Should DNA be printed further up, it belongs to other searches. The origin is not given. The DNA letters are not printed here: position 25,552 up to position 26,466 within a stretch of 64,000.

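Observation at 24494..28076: Stand-alone operon: NurA-like nuclease, orphan HAS-barrel-like protein and HerA/FtsK-type ATPase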

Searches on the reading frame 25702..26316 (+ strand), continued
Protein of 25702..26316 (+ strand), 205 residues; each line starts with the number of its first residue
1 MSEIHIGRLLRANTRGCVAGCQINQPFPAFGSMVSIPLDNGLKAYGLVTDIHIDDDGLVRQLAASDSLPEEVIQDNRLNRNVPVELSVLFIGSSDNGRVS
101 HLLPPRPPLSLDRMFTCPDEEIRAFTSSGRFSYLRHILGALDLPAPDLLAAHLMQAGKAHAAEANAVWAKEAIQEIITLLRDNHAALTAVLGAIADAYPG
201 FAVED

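Call 37: predict_structure(alignment_id=A3)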
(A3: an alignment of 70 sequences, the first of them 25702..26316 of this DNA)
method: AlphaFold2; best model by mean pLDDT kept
length: 205 residues; sequences in the alignment: 70
mean_pLDDT: 87.2   pTM: 0.82
mean pLDDT of the five models: 87.2, 85.9, 85.0, 84.9, 84.5
residues with pLDDT >= 90: 130; 70-90: 41; 50-70: 30; < 50: 4
segments of 3 or more residues with pLDDT < 50: 202-205
pLDDT, mean of each block of 10 residues (from residue 1): 85 94 87 94 96 74 67 62 86 95 91 93 94 96 94 95 89 96 95 84 45
secondary structure, 60 per line:
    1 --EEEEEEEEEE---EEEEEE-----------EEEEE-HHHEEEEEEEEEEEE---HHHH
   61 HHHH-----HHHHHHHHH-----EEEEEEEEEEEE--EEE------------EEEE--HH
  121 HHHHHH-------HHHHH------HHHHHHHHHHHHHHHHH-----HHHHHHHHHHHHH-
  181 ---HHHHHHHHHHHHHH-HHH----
elements in order: E3-12 E16-21 E33-37 E42-53 H57-64 H70-78 E84-95 E98-100 E113-116 H119-126 H134-138 H145-161 H167-179 H184-197

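Call 40: fold_search(model_id=the predicted structure, library=pdb)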
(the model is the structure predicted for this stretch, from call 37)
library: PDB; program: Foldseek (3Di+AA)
matches with E <= 10: 687; with E <= 0.001: 34
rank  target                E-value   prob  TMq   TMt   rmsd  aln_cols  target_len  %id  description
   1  4d2i_B                1.7e-06  1.00  0.38  0.18   7.7       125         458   23  Crystal structure of the HerA hexameric DNA translocase from Sulfolobus solfataricus bound to AMP-PNP (released 2014-12-03)
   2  4d2i_A                3.1e-06  1.00  0.38  0.18   7.8       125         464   23  Crystal structure of the HerA hexameric DNA translocase from Sulfolobus solfataricus bound to AMP-PNP (released 2014-12-03)
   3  8woc_A                4.6e-05  1.00  0.38  0.23   6.9       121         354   16  Cryo-EM structure of SIR2/HerA complex (released 2024-09-11)
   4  8wld_A                4.6e-05  1.00  0.38  0.17   6.9       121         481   16  Cryo-EM structure of SIR2/HerA antiphage complex (released 2024-09-11)
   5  8wld_L                5.1e-05  1.00  0.37  0.13   7.5       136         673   14  Cryo-EM structure of SIR2/HerA antiphage complex (released 2024-09-11)
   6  8wld_M                5.5e-05  1.00  0.39  0.13   7.3       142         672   13  Cryo-EM structure of SIR2/HerA antiphage complex (released 2024-09-11)
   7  9x1m_A                1.1e-04  1.00  0.41  0.16   7.9       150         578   13  The cryo-EM structure of HerA-NurA complex with AMPPNP and dsDNA from Thermococcus kodakarensis (released 2026-02-04)
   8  9c1m_Q                1.2e-04  1.00  0.40  0.15   4.4       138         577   12  HerA-DUF assembly 1 (released 2025-06-04)
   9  9c1n_R                1.2e-04  1.00  0.41  0.15   3.6       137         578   12  HerA-DUF4297 assembly 2 (released 2025-06-04)
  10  8wof_D                1.2e-04  1.00  0.38  0.16   7.3       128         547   14  Cryo-EM structure of SIR2/HerA complex (released 2024-09-11)
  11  8woc_D                1.2e-04  1.00  0.38  0.15   7.3       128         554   14  Cryo-EM structure of SIR2/HerA complex (released 2024-09-11)
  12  8wld_D                1.3e-04  1.00  0.38  0.13   7.3       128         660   14  Cryo-EM structure of SIR2/HerA antiphage complex (released 2024-09-11)
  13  8wod_D                1.4e-04  1.00  0.38  0.17   7.2       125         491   14  Cryo-EM structure of SIR2/HerA complex (released 2024-09-11)
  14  8zir_P                1.6e-04  1.00  0.40  0.16   3.1       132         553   12  DUF4297-HerA complex (released 2025-03-12)
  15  8zit_Q                2.2e-04  1.00  0.40  0.15   2.9       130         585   11  DUF4297-HerA complex with DNA and ATPgamaS (released 2025-03-12)
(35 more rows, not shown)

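Call 45: search_solved_structures(query=A1, max_evalue=10, show_alignments=3)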
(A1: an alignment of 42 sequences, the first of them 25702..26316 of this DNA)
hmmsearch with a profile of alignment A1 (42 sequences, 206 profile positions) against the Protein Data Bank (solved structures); distinct sequences matched with E-value up to 10: 6.
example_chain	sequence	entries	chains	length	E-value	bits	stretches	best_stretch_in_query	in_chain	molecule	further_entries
7dns_A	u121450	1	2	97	0.032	16.9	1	144-193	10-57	de novo designed protein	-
3cxm_A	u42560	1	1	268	0.25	14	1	100-180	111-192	Uracil-DNA glycosylase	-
8bd7_L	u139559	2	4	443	0.48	13.1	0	124-160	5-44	Clusterin-associated protein 1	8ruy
4uqm_A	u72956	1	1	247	1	12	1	109-177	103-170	URACIL-DNA GLYCOSYLASE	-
6xb5_A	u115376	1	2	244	1.3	11.7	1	116-156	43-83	Poxin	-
1dk5_A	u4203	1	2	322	5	9.8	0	56-84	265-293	ANNEXIN 24(CA32)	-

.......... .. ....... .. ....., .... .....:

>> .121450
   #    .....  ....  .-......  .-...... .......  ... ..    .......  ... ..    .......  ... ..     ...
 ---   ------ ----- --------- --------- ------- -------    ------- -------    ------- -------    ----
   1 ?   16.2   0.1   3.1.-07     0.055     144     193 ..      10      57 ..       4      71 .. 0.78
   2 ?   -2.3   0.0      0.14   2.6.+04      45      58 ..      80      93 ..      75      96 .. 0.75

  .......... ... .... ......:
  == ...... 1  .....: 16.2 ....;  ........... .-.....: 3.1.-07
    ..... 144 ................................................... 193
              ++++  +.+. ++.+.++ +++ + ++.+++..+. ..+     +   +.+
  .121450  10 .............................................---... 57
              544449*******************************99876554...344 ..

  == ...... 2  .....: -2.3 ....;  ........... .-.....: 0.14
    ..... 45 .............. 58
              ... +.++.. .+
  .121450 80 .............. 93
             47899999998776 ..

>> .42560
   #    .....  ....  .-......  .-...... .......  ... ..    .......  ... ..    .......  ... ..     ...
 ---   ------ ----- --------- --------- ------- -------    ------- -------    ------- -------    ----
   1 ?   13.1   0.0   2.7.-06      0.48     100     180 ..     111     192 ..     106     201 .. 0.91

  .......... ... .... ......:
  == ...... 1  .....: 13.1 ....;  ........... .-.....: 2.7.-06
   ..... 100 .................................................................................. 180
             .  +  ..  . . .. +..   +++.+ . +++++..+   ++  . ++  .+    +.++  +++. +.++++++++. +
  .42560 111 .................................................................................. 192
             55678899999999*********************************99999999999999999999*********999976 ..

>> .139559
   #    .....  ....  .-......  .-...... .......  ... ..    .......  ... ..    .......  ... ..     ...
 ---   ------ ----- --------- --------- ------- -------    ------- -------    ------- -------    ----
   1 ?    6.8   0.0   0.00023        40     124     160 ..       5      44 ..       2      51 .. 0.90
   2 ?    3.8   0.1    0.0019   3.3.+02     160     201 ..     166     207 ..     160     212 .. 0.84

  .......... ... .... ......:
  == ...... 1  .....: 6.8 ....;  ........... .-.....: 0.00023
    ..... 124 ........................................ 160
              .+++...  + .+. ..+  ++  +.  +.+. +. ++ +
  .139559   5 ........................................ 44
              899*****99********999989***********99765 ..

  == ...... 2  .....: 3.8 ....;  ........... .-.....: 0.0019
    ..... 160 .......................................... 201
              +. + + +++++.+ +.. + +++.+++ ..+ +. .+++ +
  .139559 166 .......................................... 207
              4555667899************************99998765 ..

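Call 52: search_dna_similar(query=window:25702-26316:+, collection=plasmids, mode=protein, max_evalue=0.001, max_rows=10)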
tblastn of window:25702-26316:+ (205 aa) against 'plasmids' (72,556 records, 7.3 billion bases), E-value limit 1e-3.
No match.

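Call 53: search_dna_similar(query=window:25702-26316:+, collection=phages, mode=protein, max_evalue=0.001, max_rows=10)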
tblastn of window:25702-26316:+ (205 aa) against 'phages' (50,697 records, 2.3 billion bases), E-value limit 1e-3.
No match.

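Call 54: find_related_loci(query=A2, collection=viral_contigs, flank=5000)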
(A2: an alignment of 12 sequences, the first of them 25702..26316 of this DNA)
Query A2 (205 aa) in viral_contigs; peptide patterns used: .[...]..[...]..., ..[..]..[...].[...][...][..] (x = any residue, [..] = any of these).
74 stretches matched a pattern, but none encodes a relative of the query by tblastn (E <= 1e-3).

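Call 56: find_related_loci(query=A4, collection=metagenome_contigs, flank=8000)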
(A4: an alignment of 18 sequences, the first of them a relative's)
Query A4 (201 aa) in metagenome_contigs; peptide patterns used: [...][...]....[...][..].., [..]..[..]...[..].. (x = any residue, [..] = any of these).
600 stretches matched a pattern (row limit reached: there are more); 133 encode a relative of the query (tblastn E <= 1e-3); the best 80 are kept; 80 distinct loci.
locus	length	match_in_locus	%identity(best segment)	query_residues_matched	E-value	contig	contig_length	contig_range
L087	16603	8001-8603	100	1-201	2e-129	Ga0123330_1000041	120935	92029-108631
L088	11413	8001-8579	61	9-200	2e-73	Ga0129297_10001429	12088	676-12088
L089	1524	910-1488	62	9-201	2e-76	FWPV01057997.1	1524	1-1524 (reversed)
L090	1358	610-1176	60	9-196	8e-76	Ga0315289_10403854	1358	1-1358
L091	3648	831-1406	55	8-201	5e-62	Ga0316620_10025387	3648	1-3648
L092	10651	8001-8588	54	4-200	2e-61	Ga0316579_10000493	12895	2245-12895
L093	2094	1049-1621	54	8-200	2e-62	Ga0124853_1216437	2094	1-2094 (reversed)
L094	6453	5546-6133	52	4-200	4e-61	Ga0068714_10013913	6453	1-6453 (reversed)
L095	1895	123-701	54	7-201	1e-62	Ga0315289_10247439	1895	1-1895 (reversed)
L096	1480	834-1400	53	9-200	1e-62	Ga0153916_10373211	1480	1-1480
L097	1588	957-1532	54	6-200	9e-62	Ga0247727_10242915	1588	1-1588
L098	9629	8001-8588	56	4-200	1e-59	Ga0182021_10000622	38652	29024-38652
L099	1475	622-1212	53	9-200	4e-62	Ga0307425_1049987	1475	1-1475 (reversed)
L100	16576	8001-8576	54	7-200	3e-59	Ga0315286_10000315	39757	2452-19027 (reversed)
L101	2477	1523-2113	50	1-199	1e-59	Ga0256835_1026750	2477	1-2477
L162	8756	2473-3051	52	8-201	5e-47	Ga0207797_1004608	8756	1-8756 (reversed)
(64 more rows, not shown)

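Call 60: list_cluster_members(proteins=[P0213, P0218, P0186, P0220, P0240, P0253, P0198, P0204, P0208, P0223])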
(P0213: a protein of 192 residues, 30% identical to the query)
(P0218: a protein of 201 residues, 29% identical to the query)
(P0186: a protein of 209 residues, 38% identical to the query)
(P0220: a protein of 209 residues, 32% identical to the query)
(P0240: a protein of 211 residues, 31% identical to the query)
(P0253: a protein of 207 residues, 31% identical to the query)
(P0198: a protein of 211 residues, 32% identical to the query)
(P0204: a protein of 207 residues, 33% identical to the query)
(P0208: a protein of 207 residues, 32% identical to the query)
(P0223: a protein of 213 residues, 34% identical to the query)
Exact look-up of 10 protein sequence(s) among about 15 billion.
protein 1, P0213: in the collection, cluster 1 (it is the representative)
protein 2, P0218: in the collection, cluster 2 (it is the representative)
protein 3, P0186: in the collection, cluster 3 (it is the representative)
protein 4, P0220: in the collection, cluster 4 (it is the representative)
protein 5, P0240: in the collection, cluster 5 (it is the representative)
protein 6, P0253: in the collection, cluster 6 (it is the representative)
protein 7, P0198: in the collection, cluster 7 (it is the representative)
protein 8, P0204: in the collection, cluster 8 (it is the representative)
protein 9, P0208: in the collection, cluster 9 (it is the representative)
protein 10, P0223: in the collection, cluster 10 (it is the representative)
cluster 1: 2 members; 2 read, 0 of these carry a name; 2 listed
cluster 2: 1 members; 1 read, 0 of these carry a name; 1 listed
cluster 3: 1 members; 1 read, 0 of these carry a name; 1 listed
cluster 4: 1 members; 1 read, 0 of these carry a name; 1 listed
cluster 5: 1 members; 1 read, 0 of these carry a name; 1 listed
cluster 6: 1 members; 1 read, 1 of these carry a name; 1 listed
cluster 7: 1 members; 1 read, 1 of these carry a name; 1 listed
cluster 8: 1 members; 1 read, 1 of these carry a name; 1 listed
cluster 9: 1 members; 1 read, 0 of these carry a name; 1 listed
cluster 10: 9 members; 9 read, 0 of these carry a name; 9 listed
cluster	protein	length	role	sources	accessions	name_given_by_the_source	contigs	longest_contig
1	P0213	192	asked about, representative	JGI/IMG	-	-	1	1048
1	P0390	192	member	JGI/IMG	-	-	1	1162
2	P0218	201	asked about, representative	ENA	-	-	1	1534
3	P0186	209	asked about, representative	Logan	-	-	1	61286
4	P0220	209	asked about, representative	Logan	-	-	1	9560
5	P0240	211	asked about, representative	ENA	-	-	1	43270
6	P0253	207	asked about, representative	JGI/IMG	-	hypothetical protein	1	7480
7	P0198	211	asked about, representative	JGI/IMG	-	hypothetical protein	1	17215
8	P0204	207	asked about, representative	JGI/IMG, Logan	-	hypothetical protein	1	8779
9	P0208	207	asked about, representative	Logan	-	-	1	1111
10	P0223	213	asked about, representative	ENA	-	-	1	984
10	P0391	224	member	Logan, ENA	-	-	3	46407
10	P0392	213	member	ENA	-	-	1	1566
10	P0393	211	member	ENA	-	-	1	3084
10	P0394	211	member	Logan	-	-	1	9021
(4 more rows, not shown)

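Call 61: find_encoding_contigs(protein=P0186, flank=8000, max_places=1)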
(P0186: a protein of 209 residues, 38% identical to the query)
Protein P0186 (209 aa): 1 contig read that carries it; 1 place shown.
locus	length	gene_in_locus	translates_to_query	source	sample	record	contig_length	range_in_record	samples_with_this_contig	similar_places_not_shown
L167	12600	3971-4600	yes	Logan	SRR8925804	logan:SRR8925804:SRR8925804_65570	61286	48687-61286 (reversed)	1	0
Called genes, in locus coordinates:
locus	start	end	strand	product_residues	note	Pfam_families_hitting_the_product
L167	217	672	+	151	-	-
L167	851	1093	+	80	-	PF01726:LexA_DNA_bind (weak)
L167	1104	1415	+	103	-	-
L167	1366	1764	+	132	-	-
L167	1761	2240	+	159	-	-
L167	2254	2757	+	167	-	-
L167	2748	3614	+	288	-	-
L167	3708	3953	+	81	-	-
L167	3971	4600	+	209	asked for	-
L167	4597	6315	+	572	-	PF01935:DUF87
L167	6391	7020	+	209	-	-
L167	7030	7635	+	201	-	-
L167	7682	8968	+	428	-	PF20030:bpMoxR, PF07726:AAA_3, PF07728:AAA_5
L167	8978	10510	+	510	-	-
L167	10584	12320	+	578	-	PF00580:UvrD-helicase, PF13245:AAA_19, PF13361:UvrD_C, PF13538:UvrD_C_2 (weak)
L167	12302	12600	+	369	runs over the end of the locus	PF01807:Zn_ribbon_DnaG, PF08275:DNAG_N (weak)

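Call 62: find_encoding_contigs(protein=P0240, flank=8000, max_places=1)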
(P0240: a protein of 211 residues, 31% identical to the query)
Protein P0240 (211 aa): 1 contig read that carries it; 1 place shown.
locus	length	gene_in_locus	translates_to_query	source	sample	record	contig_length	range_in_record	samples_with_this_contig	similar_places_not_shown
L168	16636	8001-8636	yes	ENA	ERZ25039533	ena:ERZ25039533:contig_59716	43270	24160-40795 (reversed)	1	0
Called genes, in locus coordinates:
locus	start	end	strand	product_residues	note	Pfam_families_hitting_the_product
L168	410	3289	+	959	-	PF09136:Glucodextran_B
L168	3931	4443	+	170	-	-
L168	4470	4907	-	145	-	PF02604:PhdYeFM_antitox (weak)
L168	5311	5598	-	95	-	PF02086:MethyltransfD12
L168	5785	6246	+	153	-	PF05973:Gp49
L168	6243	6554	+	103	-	PF21716:dnstrm_HI1420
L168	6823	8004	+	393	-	PF09376:NurA (weak)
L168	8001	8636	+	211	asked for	-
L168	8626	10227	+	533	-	PF01935:DUF87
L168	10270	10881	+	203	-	PF13414:TPR_11 (faint), PF13428:TPR_14 (faint), PF13432:TPR_16 (faint), PF13371:TPR_9 (faint), PF00515:TPR_1 (weak), PF07719:TPR_2 (weak), PF13181:TPR_8 (weak), PF13431:TPR_17 (weak), +1 more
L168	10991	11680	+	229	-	-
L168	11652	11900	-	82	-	PF04014:MazE_antitoxin (weak)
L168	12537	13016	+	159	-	PF00496:SBP_bac_5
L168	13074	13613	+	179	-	PF00496:SBP_bac_5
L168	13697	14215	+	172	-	PF00496:SBP_bac_5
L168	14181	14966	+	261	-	-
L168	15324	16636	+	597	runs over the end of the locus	-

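Call 63: search_protein_families(library=phrogs, proteins=[L167:217-669:+, L167:851-1090:+, L167:1761-2237:+, L167:2254-2754:+, L167:2748-3611:+, L167:3708-3950:+, L167:6391-7017:+, L167:7030-7632:+, L167:8978-10507:+, L167:4597-6312:+], max_evalue=0.01)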
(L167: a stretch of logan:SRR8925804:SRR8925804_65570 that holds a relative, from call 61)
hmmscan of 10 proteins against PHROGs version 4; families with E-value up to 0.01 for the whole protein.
L167:217-669:+ (151 aa): 0 families

L167:851-1090:+ (80 aa): 2 families
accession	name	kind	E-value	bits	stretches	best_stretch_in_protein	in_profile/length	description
phrog_3502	-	unknown function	1.1e-07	33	1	5-67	46-107/131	-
phrog_24920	-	unknown function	5e-06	27.5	1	12-65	8-60/125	-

L167:1761-2237:+ (159 aa): 0 families

L167:2254-2754:+ (167 aa): 0 families

L167:2748-3611:+ (288 aa): 0 families

L167:3708-3950:+ (81 aa): 0 families

L167:6391-7017:+ (209 aa): 0 families

L167:7030-7632:+ (201 aa): 0 families

L167:8978-10507:+ (510 aa): 1 family
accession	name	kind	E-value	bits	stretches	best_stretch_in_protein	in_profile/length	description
phrog_24053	-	unknown function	3.7e-22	79.8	1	75-499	86-503/515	-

L167:4597-6312:+ (572 aa): 3 families
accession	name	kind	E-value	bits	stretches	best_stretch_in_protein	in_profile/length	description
phrog_7035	-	unknown function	3.1e-23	83.1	2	413-524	490-603/969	-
phrog_2666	-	head and packaging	1.5e-12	48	2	162-207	326-370/555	terminase large subunit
phrog_1358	-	moron, auxiliary metabolic gene and host takeover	0.0058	15.2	1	122-195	578-644/1382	FtsK/SpoIIIE-like protein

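Call 64: search_protein_families(library=pfam, proteins=[L167:2748-3611:+, L167:3708-3950:+, L167:3971-4597:+, L167:6391-7017:+, L167:7030-7632:+, L167:8978-10507:+, L168:6823-8001:+, L168:8001-8633:+, L168:10991-11677:+, L167:2254-2754:+], max_evalue=1)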
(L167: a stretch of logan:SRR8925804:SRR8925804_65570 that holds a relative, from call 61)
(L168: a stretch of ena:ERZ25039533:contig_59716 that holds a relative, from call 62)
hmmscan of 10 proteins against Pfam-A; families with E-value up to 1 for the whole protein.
L167:2748-3611:+ (288 aa): 1 family
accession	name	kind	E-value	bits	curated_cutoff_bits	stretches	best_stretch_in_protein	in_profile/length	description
PF20503.3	DUF6730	-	0.077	14.4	27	1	145-191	15-60/82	Family of unknown function (DUF6730)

L167:3708-3950:+ (81 aa): 0 families

L167:3971-4597:+ (209 aa): 0 families

L167:6391-7017:+ (209 aa): 0 families

L167:7030-7632:+ (201 aa): 0 families

L167:8978-10507:+ (510 aa): 6 families
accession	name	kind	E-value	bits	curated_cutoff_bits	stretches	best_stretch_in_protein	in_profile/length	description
PF13519.12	VWA_2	-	7.3e-05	23.8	27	1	345-447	2-106/107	von Willebrand factor type A domain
PF13768.12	VWA_3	-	0.028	14.9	27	0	345-478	4-135/155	von Willebrand factor type A domain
PF20958.2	GxGYxYP_N_3rd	-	0.12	12.9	24.4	1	202-241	36-66/91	GxGYxYP third domain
PF14362.11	DUF4407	-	0.15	11.8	31.3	1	117-220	132-238/297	Domain of unknown function (DUF4407)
PF05762.20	VWA_CoxE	-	0.17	11.7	26.4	0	397-466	111-178/222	VWA domain containing CoxE-like protein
PF07916.16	TraG_N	-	0.52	9.6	36.1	1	99-221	206-331/462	TraG-like protein, N-terminal region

L168:6823-8001:+ (393 aa): 1 family
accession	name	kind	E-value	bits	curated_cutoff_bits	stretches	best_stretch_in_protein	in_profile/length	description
PF09376.16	NurA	-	1.7e-06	28.2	21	1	88-357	4-254/254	NurA domain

L168:8001-8633:+ (211 aa): 0 families

L168:10991-11677:+ (229 aa): 0 families

L167:2254-2754:+ (167 aa): 0 families

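Call 79: fold_search(model_id=the predicted structure, library=viral)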
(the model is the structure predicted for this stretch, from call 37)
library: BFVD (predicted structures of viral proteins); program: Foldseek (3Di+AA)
matches with E <= 10: 410; with E <= 0.001: 0
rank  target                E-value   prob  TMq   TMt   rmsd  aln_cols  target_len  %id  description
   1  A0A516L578            1.3e-01  0.60  0.25  0.17   7.1       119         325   12  (no name in the UniProt tables at hand)
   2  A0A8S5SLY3            1.3e-01  0.33  0.24  0.22   8.3       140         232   10  Uncharacterized protein [Myoviridae sp. ctPoO4]
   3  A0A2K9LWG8            1.4e-01  0.08  0.18  0.11  17.8       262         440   11  Putative capsid [uncultured virus]
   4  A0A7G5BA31            1.8e-01  0.60  0.28  0.15   5.6       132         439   14  Peptidase S74 domain-containing protein [Ralstonia phage Gamede]
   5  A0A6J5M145            2.1e-01  0.77  0.27  0.09   5.2       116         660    9  Collagen triple helix repeat [uncultured Caudovirales phage]
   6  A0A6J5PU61            2.7e-01  0.44  0.26  0.27   5.9       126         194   10  Uncharacterized protein [uncultured Caudovirales phage]
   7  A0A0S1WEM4            2.9e-01  0.57  0.24  0.54   5.5       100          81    8  (no name in the UniProt tables at hand)
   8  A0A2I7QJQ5            3.0e-01  0.20  0.21  0.30  13.9       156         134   13  (no name in the UniProt tables at hand)
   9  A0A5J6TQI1            3.8e-01  0.16  0.21  0.11  14.7       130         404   13  (no name in the UniProt tables at hand)
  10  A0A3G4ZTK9            4.8e-01  0.18  0.17  0.13   8.8        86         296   15  Uncharacterized protein [Edafosvirus sp.]
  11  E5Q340                4.8e-01  0.06  0.13  0.17  16.3       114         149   15  Membrane protein (Fragment) [Alphacoronavirus Eptesicus fuscus/Appalachian Ridge/P3-C450/IT/USA/2009]
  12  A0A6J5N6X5            5.1e-01  0.35  0.24  0.06   8.1       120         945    7  Collagen triple helix repeat [uncultured Caudovirales phage]
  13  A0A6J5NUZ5            5.4e-01  0.77  0.31  0.09   4.5       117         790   12  Collagen triple helix repeat [uncultured Caudovirales phage]
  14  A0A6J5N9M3            5.4e-01  0.33  0.27  0.09   5.9       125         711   11  Uncharacterized protein [uncultured Caudovirales phage]
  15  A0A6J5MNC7            5.4e-01  0.14  0.20  0.11   6.0        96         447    9  COG3500 Phage protein D [uncultured Caudovirales phage]
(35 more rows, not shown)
